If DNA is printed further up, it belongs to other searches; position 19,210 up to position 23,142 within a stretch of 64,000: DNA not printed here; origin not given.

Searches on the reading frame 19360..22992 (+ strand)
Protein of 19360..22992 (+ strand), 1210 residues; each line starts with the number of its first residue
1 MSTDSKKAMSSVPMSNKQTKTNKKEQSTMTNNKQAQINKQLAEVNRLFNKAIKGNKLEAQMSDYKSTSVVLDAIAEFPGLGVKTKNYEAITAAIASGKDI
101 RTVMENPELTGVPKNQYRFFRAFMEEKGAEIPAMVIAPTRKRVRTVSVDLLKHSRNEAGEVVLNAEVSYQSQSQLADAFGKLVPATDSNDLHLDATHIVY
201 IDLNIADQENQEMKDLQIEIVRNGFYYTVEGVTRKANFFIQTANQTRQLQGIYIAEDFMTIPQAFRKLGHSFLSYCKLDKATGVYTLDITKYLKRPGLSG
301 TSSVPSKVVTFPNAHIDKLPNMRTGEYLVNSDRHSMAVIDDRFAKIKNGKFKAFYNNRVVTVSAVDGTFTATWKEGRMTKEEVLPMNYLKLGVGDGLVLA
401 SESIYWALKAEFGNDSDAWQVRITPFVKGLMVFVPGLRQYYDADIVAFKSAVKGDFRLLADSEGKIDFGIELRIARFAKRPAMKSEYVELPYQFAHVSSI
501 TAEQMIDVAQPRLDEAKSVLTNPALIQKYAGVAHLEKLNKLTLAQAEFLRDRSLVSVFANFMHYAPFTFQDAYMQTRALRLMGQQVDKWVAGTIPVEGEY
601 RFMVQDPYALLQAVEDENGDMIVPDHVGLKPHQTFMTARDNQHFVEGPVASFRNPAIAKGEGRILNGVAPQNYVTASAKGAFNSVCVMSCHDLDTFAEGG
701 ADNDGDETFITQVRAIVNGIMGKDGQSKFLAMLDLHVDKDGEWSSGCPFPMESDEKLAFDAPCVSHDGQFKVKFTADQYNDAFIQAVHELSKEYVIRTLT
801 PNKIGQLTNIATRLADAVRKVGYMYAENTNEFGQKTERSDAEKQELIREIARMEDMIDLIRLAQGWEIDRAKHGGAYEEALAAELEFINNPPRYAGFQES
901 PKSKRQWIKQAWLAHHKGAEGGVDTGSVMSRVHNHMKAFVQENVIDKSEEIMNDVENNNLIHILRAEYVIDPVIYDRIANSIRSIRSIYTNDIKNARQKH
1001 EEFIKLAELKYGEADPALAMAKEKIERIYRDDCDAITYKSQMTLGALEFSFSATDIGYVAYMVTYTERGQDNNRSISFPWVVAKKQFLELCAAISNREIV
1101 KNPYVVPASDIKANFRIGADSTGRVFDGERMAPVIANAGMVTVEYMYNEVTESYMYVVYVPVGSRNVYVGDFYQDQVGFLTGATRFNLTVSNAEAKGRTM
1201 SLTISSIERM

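Call 17: search_protein_families(library=pfam, proteins=[window:19360-22992:+], max_evalue=0.01)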
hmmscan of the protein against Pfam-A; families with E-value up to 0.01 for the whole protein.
window:19360-22992:+ (1210 aa): 0 families

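Call 18: search_protein_families(library=phrogs, proteins=[window:19360-22992:+], max_evalue=0.001)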
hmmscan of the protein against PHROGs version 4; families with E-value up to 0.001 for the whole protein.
window:19360-22992:+ (1210 aa): 0 families

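Call 19: search_solved_structures(query=window:19360-22992:+, max_evalue=1, show_alignments=2)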
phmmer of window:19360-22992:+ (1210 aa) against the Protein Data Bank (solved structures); distinct sequences matched with E-value up to 1: 1.
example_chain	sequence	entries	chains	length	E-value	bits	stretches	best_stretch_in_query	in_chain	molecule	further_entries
4zry_B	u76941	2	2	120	0.23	12.2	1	959-1042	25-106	Keratin, type II cytoskeletal 1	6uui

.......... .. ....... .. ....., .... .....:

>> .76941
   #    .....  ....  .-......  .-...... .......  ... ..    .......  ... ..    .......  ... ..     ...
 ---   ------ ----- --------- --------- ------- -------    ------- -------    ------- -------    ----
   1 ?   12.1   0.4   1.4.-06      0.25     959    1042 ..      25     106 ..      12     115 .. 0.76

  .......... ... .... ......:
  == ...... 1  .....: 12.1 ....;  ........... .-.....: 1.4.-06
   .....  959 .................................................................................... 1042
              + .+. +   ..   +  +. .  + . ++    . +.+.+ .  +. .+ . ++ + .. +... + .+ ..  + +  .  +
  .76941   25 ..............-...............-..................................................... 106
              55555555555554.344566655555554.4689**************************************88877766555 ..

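Call 20: find_homologous_proteins(query=window:19360-22992:+, max_evalue=0.001)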
Query window:19360-22992:+ (1210 aa): 15 proteins with E <= 0.001 among 8000 candidates.
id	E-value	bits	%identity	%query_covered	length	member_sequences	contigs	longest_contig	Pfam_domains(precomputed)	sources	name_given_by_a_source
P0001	0.0e+0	2744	100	100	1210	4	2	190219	-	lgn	-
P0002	0.0e+0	2203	80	99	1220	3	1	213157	-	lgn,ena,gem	-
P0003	0.0e+0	1498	57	97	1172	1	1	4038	-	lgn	-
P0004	0.0e+0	1411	53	97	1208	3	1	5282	-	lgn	-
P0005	0.0e+0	1096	47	97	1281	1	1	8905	-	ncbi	-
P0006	0.0e+0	1035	45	99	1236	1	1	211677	PF05183.18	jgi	jgi:hypothetical protein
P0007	1.2e-291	989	44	99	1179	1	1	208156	PF05183.18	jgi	jgi:hypothetical protein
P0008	2.3e-290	984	44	98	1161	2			PF05183.18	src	-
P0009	9.0e-197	674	36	95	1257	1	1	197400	PF05183.18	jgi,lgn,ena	-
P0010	7.6e-183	628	37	83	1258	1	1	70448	-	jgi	jgi:hypothetical protein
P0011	6.4e-161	556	32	85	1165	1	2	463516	PF05183.18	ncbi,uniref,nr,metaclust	ncbi:RNA dependent RNA polymerase [Virgibacillus salexigens]|uniref:RDRP core domain-containing prot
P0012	2.4e-158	547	33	87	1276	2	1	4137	PF05183.18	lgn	-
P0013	2.6e-144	501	33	91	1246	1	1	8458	-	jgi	jgi:hypothetical protein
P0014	6.5e-52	195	31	45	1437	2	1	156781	-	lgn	-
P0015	6.2e-9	52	26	39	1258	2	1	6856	-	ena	-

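Call 21: find_encoding_contigs(protein=P0002, flank=6000, max_places=3)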
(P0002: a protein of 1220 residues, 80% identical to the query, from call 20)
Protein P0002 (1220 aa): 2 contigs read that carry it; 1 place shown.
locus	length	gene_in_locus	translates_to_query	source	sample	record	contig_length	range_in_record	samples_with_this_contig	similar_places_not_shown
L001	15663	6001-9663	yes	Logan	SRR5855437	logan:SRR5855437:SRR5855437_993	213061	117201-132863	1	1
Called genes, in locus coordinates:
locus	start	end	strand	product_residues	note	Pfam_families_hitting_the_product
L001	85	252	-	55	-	-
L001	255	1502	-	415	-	PF17989:ALP_N, PF21522:MreB-like_C, PF22128:Alp7A_like_C (faint)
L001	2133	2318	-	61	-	-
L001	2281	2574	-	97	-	-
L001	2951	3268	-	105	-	PF07866:DUF1653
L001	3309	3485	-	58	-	-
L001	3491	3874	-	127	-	-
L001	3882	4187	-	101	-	-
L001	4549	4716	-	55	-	-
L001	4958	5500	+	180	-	-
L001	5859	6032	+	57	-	-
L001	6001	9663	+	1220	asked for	-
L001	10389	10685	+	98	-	-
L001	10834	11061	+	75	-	-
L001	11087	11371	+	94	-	-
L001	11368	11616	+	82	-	-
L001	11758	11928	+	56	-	-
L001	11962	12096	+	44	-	-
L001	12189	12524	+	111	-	PF22751:DUF488-N3a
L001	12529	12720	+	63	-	PF21793:DUF6877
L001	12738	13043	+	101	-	-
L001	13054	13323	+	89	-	-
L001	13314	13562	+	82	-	-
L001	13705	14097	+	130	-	-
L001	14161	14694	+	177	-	-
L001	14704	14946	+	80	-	-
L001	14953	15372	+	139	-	PF25735:Phage_L5_gp82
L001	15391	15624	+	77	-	-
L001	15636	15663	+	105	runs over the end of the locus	-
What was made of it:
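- L001 has stop codons and a separate 57-aa ORF in between (call 21).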

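Call 22: find_encoding_contigs(protein=P0001, flank=3000, max_places=3)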
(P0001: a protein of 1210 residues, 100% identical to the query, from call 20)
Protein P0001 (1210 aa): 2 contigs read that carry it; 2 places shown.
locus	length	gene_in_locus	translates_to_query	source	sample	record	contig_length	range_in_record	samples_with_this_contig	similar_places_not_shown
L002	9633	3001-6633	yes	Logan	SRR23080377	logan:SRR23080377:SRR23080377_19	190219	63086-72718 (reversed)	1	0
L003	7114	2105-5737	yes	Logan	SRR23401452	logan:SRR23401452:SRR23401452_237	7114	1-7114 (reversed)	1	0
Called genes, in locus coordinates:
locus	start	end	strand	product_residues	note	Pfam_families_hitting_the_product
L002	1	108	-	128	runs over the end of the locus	-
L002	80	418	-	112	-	-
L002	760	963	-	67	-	-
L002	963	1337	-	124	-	PF24906:Zf_WRKY19 (faint)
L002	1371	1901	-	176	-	-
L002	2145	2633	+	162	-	-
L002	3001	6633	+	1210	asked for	-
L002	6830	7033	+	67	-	-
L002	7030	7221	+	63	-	-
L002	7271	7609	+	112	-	-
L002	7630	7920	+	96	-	-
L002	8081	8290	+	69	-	-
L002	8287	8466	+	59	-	-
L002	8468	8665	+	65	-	PF21793:DUF6877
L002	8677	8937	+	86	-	-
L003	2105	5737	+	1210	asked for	-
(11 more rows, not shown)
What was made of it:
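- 19344..19362 (+): Ribosome-binding site AAGGAGG (19344-19350) and the start codon ATG 19360 of the polymerase gene. The public gene call of 1210 aa starts here (calls 20, 22).
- Checked: ATG 19360 lies 9 nt after AAGGAGG and is the start used by the public gene call (1210 aa; calls 20, 22).
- AAGGAGG followed by ATG 19360 is the called start (call 22).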

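Call 27: find_encoding_contigs(protein=P0006, flank=4000, max_places=2)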
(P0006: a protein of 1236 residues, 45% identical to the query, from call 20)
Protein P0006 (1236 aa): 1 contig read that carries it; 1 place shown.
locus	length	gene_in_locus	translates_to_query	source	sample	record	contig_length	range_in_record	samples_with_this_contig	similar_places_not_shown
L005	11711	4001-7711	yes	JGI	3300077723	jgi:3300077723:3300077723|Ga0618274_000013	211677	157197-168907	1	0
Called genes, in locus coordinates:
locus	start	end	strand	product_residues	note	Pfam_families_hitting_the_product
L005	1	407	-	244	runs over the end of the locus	-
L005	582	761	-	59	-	-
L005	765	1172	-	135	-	-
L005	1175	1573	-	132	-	-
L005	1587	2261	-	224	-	PF06874:FBPase_2 (faint), PF00149:Metallophos, PF12850:Metallophos_2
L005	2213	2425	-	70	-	-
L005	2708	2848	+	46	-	-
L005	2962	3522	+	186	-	-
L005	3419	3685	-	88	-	-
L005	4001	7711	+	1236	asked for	PF05183:RdRP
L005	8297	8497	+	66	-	-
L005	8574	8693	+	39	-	-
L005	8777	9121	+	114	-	-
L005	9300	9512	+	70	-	-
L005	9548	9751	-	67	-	-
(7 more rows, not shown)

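Call 28: find_encoding_contigs(protein=P0007, flank=4000, max_places=2)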
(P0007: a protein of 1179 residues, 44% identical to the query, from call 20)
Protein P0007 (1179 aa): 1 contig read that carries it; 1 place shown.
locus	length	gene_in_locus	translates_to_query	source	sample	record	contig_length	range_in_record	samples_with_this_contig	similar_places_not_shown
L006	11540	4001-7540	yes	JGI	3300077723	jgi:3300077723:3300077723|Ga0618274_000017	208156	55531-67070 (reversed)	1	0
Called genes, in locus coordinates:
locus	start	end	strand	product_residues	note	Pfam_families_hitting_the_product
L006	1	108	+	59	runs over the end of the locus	-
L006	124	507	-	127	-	-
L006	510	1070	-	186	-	PF02026:RyR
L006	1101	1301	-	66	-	-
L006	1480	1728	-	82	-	-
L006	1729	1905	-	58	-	-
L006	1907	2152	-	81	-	-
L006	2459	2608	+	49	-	-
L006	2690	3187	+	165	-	-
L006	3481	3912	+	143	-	-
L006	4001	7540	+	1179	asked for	PF05183:RdRP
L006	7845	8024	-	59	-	-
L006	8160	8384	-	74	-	-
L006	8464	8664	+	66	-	-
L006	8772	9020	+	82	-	-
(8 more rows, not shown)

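Call 33: find_encoding_contigs(protein=P0009, flank=4000, max_places=2)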
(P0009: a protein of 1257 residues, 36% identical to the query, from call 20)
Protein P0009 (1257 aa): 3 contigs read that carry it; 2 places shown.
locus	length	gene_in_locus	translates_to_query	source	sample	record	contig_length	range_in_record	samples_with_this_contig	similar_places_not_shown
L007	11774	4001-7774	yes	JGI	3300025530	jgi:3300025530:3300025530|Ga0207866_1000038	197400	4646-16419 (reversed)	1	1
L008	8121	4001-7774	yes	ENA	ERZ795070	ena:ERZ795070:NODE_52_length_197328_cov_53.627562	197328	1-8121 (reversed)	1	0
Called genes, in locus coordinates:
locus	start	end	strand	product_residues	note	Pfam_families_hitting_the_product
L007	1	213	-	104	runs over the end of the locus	-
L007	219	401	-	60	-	-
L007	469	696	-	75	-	-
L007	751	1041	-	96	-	-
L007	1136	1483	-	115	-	-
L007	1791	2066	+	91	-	-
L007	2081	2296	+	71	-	-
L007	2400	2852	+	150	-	-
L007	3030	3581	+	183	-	-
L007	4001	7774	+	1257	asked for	PF05183:RdRP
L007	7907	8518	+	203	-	-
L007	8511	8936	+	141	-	-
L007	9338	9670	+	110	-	-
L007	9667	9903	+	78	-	-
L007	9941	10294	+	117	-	-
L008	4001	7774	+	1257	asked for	PF05183:RdRP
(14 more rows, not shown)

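Call 34: find_encoding_contigs(protein=P0005, flank=4000, max_places=2)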
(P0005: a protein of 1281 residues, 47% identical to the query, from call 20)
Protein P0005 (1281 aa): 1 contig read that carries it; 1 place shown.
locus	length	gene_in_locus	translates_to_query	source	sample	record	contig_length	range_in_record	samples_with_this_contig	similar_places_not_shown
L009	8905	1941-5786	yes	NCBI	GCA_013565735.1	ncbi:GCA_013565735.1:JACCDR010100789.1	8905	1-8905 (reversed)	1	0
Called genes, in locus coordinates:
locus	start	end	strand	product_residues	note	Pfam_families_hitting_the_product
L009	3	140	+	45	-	?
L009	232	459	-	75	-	-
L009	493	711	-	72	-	-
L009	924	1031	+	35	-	-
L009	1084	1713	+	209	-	-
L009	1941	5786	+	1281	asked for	-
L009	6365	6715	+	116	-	-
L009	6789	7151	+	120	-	-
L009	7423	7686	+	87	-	-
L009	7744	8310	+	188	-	-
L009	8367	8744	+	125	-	-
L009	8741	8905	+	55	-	?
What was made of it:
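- One public record (L009) calls a similarly extended gene (call 34).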

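Call 35: find_encoding_contigs(protein=P0010, flank=4000, max_places=2)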
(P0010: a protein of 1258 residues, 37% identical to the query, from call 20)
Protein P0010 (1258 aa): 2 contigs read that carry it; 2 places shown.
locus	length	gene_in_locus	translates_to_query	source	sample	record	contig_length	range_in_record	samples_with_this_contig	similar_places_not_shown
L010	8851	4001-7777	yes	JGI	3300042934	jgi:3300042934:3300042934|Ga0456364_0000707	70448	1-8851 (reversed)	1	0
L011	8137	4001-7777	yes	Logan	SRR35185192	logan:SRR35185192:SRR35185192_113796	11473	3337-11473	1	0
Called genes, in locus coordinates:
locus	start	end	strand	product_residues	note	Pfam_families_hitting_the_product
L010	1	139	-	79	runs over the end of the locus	-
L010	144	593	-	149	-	-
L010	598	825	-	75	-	-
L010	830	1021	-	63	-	-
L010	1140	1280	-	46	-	-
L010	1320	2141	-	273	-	-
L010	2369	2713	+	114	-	-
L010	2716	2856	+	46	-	-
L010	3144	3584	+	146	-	-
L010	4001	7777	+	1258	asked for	-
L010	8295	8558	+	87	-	-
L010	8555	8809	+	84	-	-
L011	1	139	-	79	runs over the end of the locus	-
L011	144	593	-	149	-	-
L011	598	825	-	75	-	-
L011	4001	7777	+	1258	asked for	-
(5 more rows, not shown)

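Call 38: find_related_loci(query=A2, collection=viral_contigs, flank=3000)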
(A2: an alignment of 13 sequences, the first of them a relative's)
Query A2 (1210 aa) in viral_contigs; peptide patterns used: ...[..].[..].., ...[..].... (x = any residue, [..] = any of these).
16 stretches matched a pattern; 9 encode a relative of the query (tblastn E <= 1e-3); 9 distinct loci.
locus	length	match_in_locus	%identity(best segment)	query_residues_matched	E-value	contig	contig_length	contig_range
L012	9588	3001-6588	80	18-1209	0e+0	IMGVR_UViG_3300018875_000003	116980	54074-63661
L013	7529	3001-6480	43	29-1210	0e+0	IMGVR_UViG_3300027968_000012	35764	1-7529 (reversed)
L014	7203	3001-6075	37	197-1197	0e+0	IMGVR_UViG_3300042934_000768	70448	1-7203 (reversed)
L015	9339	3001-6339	33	60-1185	1e-180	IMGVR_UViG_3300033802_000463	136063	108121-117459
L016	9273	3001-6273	32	23-1118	1e-179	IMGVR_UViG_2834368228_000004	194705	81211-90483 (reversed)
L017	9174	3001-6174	32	21-1098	4e-172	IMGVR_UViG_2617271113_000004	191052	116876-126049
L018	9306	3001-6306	32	64-1182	2e-163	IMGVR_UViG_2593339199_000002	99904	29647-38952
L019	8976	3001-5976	39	207-1197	0e+0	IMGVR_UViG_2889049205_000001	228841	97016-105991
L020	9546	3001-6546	36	63-1208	0e+0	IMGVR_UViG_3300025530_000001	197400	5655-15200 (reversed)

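Call 39: find_related_loci(query=A2, collection=metagenome_contigs, flank=3000)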
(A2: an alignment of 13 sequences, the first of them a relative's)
Query A2 (1210 aa) in metagenome_contigs; peptide patterns used: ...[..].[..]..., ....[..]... (x = any residue, [..] = any of these).
600 stretches matched a pattern (row limit reached: there are more); 3 encode a relative of the query (tblastn E <= 1e-3); 3 distinct loci.
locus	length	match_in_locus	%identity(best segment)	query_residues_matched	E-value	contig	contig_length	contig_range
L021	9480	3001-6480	43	29-1210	0e+0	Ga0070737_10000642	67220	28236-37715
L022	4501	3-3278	32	107-1210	5e-166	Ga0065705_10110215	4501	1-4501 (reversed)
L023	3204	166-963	24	442-722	1e-9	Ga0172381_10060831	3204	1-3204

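Call 40: find_related_loci(query=A2, collection=genome_contigs, flank=3000)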
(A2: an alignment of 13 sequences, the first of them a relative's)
Query A2 (1210 aa) in genome_contigs; peptide patterns used: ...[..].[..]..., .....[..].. (x = any residue, [..] = any of these).
33 stretches matched a pattern; 1 encode a relative of the query (tblastn E <= 1e-3); 1 distinct loci.
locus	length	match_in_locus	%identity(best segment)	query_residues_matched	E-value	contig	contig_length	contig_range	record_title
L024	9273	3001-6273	32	23-1118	1e-180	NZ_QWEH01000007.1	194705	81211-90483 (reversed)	Oceanobacillus profundus strain DSM 18246 NODE_7_length_194705_cov_76.5659, whole genome shotgun sequence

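Call 53: search_dna_similar(query=window:19360-22992:+, collection=phages, mode=protein, max_rows=30, max_evalue=0.001)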
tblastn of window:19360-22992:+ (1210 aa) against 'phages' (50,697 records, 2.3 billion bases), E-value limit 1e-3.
Records with a match: 5; places in all: 5; records where one place covers at least 80% of the query: 0.
Best place of each record, by identity: <60% 5.
By first word of the organism name: Enterocloster 4; Bacteriophage 1.
By host as written in the record: Enterocloster bolteae DA473 2; - 1; Enterocloster bolteae Q14 1; Enterocloster bolteae DA457 1.
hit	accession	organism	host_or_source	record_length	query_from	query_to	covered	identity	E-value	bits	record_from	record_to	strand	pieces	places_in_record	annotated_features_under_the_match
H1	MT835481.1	Bacteriophage sp.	human fecal samples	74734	468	718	21%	26.5%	5e-8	64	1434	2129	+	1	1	record has no annotation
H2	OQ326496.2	Enterocloster phage PMBT24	Enterocloster bolteae Q14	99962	473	717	20%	21.5%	2e-4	52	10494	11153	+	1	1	RNA-dependent RNA polymerase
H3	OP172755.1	Enterocloster phage CB473P1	Enterocloster bolteae DA473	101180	473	717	20%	21.5%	2e-4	52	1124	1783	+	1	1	hypothetical protein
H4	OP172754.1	Enterocloster phage CB457P2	Enterocloster bolteae DA457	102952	473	717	20%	21.5%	2e-4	52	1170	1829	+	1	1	hypothetical protein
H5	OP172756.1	Enterocloster phage CB473P2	Enterocloster bolteae DA473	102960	473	717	20%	21.5%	2e-4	52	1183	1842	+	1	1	hypothetical protein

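Call 83: search_dna_similar(query=P0011, collection=phages, mode=protein, max_rows=15, max_evalue=0.001)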
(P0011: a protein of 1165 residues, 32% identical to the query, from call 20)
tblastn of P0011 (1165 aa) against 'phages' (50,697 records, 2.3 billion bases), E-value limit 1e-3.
Records with a match: 1; places in all: 1; records where one place covers at least 80% of the query: 0.
Best place of each record, by identity: <60% 1.
By first word of the organism name: Bacillus 1.
By host as written in the record: Bacillus subtilis 1.
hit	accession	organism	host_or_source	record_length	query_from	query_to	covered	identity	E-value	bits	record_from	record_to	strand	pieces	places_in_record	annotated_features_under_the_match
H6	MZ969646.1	Bacillus phage BUCT082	Bacillus subtilis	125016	437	710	24%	22.2%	4e-6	58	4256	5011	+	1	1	hypothetical protein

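Call 84: get_annotated_region(hit=H6, flank=5000)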
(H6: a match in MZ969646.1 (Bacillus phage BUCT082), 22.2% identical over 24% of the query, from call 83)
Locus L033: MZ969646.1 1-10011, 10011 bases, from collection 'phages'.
description: Bacillus phage BUCT082, complete genome.
organism: Bacillus phage BUCT082 (NCBI taxid 2876570)
taxonomy: Viruses; Duplodnaviria; Heunggongvirae; Uroviricota; Caudoviricetes; Spbetavirus
host: Bacillus subtilis; source: soil; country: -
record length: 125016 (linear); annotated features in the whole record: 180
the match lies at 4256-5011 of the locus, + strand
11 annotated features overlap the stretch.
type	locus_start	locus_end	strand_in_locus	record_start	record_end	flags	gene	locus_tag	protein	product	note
CDS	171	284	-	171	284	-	-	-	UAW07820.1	hypothetical protein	-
CDS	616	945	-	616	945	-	-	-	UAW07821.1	hypothetical protein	-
CDS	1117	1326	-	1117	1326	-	-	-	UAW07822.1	hypothetical protein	-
CDS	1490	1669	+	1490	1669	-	-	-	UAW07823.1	hypothetical protein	-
CDS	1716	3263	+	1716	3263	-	-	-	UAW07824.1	hypothetical protein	-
CDS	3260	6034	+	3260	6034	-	-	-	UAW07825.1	hypothetical protein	-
CDS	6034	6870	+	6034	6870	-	-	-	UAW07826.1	hypothetical protein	-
CDS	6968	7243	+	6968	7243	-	-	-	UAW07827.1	HU family DNA-binding protein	-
CDS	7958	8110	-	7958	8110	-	-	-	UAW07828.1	hypothetical protein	-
CDS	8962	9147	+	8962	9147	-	-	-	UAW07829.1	YonK family protein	-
CDS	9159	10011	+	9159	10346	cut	-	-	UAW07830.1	metallophosphoesterase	-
